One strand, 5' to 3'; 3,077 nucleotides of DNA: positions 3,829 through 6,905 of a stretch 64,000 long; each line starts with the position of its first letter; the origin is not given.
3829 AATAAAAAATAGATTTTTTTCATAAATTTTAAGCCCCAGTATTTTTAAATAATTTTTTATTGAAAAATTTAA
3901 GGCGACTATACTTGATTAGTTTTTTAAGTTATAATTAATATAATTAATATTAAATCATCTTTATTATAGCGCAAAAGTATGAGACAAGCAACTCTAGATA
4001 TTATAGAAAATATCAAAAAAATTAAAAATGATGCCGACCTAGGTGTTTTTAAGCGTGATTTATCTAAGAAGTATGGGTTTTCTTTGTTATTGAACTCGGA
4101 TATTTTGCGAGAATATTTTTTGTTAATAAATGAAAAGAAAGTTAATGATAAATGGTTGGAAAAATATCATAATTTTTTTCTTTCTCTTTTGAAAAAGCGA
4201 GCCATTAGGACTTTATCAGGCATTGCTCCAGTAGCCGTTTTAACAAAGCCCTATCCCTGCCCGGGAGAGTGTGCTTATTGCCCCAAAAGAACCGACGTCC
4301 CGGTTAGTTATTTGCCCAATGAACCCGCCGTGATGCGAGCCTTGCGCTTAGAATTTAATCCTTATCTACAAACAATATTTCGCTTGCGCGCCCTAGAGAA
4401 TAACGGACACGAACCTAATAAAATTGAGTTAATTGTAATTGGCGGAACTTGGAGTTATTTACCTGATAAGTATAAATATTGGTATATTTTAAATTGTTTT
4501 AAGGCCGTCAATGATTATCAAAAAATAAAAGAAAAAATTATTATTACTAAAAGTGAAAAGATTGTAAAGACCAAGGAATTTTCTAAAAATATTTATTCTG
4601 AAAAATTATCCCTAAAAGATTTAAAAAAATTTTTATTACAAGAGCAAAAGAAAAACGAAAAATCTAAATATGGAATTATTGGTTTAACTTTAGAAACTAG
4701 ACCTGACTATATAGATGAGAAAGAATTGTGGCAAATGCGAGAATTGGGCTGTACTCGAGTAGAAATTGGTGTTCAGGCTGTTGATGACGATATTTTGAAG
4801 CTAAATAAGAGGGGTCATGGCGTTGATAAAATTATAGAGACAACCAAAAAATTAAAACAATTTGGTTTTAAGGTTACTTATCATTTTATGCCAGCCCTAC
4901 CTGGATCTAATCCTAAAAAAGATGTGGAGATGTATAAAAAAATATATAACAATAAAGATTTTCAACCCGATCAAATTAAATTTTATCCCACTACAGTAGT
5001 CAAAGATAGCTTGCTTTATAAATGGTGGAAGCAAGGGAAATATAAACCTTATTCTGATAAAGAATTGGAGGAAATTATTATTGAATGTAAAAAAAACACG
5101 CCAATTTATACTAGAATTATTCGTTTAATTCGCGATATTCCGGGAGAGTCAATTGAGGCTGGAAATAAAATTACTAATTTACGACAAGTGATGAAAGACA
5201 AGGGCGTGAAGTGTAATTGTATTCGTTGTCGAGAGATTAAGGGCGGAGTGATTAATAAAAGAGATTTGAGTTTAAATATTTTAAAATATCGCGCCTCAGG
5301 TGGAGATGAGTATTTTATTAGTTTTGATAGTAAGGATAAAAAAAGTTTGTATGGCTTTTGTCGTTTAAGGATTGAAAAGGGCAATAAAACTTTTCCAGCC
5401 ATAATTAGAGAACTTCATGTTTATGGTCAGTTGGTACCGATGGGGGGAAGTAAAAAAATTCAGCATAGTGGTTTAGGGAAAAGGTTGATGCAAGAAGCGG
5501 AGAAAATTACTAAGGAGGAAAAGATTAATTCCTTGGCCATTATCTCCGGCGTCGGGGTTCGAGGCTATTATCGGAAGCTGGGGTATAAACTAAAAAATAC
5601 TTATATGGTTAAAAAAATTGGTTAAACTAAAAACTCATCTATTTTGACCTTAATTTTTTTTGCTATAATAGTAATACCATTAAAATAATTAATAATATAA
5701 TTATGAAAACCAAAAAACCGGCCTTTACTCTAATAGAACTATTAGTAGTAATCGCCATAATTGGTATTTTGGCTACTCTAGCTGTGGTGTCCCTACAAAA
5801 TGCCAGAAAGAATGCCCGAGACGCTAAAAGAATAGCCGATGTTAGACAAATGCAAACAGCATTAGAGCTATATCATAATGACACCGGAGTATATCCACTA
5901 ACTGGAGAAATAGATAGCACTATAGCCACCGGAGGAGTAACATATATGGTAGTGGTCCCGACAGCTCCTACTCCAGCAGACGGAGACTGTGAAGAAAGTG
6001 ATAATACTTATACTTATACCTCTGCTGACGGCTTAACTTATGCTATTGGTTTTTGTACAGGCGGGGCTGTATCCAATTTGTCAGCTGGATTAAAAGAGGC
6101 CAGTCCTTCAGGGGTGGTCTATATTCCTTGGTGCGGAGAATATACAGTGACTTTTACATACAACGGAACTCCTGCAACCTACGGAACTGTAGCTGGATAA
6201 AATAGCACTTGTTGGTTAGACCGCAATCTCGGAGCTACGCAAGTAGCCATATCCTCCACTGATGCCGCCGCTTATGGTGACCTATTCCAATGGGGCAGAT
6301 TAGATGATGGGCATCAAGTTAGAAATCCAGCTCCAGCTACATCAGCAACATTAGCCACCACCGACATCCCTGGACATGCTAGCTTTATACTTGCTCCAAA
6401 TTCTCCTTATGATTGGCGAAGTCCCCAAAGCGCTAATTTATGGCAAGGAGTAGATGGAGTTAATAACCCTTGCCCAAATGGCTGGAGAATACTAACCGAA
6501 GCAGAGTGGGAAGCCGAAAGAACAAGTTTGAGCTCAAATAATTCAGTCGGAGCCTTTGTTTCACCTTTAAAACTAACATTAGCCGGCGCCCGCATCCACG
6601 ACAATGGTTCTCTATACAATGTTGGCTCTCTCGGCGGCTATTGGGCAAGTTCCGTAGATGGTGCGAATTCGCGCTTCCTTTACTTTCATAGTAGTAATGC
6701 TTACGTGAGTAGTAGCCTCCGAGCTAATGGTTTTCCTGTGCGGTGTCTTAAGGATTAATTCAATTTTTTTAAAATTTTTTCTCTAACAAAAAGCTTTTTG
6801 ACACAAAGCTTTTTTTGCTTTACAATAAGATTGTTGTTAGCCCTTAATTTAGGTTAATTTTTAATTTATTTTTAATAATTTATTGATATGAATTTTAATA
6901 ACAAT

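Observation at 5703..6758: Type IV pilin fused to a Fib_succ-type domain but split by one in-frame TAA that lies inside the domain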

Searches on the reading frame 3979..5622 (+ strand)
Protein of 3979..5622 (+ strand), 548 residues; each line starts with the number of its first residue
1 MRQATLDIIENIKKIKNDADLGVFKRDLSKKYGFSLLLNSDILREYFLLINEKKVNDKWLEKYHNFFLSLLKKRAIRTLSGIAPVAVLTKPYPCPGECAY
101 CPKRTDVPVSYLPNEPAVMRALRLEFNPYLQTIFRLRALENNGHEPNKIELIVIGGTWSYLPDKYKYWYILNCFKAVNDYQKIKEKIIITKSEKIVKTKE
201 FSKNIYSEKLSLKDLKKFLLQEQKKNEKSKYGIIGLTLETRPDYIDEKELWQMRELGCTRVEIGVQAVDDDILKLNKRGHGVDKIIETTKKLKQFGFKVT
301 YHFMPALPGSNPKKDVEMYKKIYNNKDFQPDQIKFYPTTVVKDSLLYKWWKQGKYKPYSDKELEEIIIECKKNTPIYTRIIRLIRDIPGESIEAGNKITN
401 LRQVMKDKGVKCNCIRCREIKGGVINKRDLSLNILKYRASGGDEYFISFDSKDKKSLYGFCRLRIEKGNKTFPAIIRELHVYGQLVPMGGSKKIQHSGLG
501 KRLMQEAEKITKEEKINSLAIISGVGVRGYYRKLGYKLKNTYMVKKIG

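Call 23: find_homologous_proteins(query=window:3979-5622:+, max_evalue=1e-50)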
Query window:3979-5622:+ (548 aa): 6074 proteins with E <= 1e-50 among 8000 candidates; the best 120 are listed.
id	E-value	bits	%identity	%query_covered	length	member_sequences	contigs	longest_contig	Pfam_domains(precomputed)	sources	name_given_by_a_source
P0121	0.0e+0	1153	92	100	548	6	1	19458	PF13673.14,PF16199.11,PF04055.28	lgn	-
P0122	0.0e+0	1108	88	100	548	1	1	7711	PF16199.11,PF04055.28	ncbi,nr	ncbi:MAG: tRNA uridine(34) 5-carboxymethylaminomethyl modification radical SAM/GNAT enzyme Elp3 [Pat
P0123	0.0e+0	1031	82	100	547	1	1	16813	PF16199.11,PF04055.28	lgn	-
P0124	7.4e-290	980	78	99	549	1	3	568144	PF16199.11,PF04055.28,PF00583.32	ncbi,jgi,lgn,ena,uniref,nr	ncbi:tRNA uridine(34) 5-carboxymethylaminomethyl modification radical SAM/GNAT enzyme Elp3 [Candidat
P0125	2.8e-288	975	77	100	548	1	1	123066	PF16199.11,PF04055.28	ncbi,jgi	ncbi:MAG: tRNA uridine(34) 5-carboxymethylaminomethyl modification radical SAM/GNAT enzyme Elp3 [Pat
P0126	4.4e-288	975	77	100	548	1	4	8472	PF16199.11,PF04055.28,PF00583.32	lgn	-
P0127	1.2e-287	973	77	100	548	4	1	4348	PF16199.11,PF04055.28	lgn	-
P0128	1.5e-287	973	78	100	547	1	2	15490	PF16199.11,PF04055.28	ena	-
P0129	5.2e-287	971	77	100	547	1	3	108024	PF16199.11,PF04055.28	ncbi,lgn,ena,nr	ncbi:MAG: tRNA uridine(34) 5-carboxymethylaminomethyl modification radical SAM/GNAT enzyme Elp3 [Pat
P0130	8.0e-287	970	76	100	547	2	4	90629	PF16199.11,PF04055.28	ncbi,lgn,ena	-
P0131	1.2e-286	970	77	100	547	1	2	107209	PF16199.11,PF04055.28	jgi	-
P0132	1.7e-286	969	77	100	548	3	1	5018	PF16199.11,PF04055.28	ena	-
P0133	1.7e-286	969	77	100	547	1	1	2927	PF16199.11,PF04055.28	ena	-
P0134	2.1e-286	969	77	100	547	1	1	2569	PF16199.11,PF04055.28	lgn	-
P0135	3.4e-286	968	77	100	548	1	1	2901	PF16199.11,PF04055.28,PF00583.32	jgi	jgi:elongator complex protein 3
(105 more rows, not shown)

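Call 24: find_encoding_contigs(protein=P0121, flank=4500, max_places=4)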
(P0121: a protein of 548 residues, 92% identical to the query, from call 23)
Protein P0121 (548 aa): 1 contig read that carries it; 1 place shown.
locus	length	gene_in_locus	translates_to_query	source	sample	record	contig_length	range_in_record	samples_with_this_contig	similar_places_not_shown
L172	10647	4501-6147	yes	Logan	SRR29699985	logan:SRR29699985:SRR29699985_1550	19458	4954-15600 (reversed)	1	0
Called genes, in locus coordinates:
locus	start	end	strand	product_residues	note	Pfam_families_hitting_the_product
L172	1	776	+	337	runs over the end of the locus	PF02449:Glyco_hydro_42 (faint)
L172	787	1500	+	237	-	PF00535:Glycos_transf_2, PF10111:Glyco_tranf_2_2, PF13641:Glyco_tranf_2_3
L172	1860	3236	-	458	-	PF02878:PGM_PMM_I, PF02879:PGM_PMM_II, PF02880:PGM_PMM_III, PF00408:PGM_PMM_IV (weak)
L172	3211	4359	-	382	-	PF04519:Bactofilin (faint)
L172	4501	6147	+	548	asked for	PF04055:Radical_SAM, PF16199:Radical_SAM_C, PF13673:Acetyltransf_10 (faint)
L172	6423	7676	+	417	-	PF00464:SHMT, PF00155:Aminotran_1_2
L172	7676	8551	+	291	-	PF00763:THF_DHG_CYH, PF02882:THF_DHG_CYH_C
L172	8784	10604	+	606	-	PF00270:DEAD, PF04851:ResIII, PF00271:Helicase_C, PF16124:RecQ_Zn_bind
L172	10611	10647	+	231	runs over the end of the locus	PF13489:Methyltransf_23, PF02353:CMAS (weak), PF05175:MTS (faint), PF13649:Methyltransf_25, PF13847:Methyltransf_31, PF08241:Methyltransf_11, PF08242:Methyltransf_12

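Call 25: find_encoding_contigs(protein=P0122, flank=4500, max_places=4)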
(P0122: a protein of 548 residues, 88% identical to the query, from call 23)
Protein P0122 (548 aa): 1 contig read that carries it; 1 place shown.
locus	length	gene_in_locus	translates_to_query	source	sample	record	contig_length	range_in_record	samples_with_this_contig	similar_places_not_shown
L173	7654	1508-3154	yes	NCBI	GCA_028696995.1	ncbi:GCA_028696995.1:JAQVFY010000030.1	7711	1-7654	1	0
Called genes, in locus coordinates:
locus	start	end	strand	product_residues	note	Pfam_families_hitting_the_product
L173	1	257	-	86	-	PF02878:PGM_PMM_I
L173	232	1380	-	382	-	PF26514:DUF8173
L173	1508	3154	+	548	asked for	PF04055:Radical_SAM, PF16199:Radical_SAM_C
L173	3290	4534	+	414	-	PF00464:SHMT, PF00155:Aminotran_1_2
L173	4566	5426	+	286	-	PF00763:THF_DHG_CYH, PF02882:THF_DHG_CYH_C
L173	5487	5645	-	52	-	-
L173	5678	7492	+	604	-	PF00270:DEAD, PF04851:ResIII, PF00271:Helicase_C, PF16124:RecQ_Zn_bind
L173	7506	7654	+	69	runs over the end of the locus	?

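Call 26: find_encoding_contigs(protein=P0123, flank=4500, max_places=4)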
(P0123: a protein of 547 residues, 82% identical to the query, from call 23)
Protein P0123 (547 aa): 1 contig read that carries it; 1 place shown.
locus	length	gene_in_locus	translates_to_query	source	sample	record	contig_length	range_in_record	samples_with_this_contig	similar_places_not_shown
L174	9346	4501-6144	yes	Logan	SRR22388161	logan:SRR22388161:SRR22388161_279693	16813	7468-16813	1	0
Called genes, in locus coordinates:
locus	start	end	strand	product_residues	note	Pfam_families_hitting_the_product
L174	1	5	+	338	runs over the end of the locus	PF00150:Cellulase (weak), PF02449:Glyco_hydro_42 (faint)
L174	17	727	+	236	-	PF00535:Glycos_transf_2, PF10111:Glyco_tranf_2_2 (weak), PF13641:Glyco_tranf_2_3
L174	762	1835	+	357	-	PF07963:N_methyl, PF09603:Fib_succ_major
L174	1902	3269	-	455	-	PF02878:PGM_PMM_I, PF02879:PGM_PMM_II, PF02880:PGM_PMM_III, PF00408:PGM_PMM_IV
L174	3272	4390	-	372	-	PF04519:Bactofilin (weak), PF26514:DUF8173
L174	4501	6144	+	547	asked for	PF04055:Radical_SAM, PF16199:Radical_SAM_C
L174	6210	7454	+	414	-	PF00464:SHMT, PF00155:Aminotran_1_2, PF01212:Beta_elim_lyase (weak)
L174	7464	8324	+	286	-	PF00763:THF_DHG_CYH, PF02882:THF_DHG_CYH_C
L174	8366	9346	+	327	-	?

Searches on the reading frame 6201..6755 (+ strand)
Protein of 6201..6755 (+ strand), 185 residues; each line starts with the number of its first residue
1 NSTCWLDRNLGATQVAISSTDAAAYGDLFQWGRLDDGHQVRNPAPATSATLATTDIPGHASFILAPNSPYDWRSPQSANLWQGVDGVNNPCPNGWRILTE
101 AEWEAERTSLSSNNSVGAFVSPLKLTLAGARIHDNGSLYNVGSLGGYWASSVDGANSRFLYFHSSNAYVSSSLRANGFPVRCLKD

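Call 5: search_protein_families(library=ncbifam, proteins=[window:6201-6755:+], max_evalue=1)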
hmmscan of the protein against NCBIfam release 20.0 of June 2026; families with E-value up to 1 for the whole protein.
seq(185 aa): 1 family
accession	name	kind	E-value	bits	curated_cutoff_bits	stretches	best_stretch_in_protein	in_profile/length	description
TIGR02145.1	Fib_succ_major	domain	1e-05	26.3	41.65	1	20-185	41-176/176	FISUMP domain-containing protein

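Call 6: search_protein_families(library=pfam, proteins=[window:6201-6755:+], max_evalue=1)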
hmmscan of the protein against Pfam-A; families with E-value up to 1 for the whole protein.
seq(185 aa): 1 family
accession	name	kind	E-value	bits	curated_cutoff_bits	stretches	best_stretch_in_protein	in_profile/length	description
PF09603.15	Fib_succ_major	-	1.2e-07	32.6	33.9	1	22-184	47-187/187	Fibrobacter succinogenes major domain (Fib_succ_major)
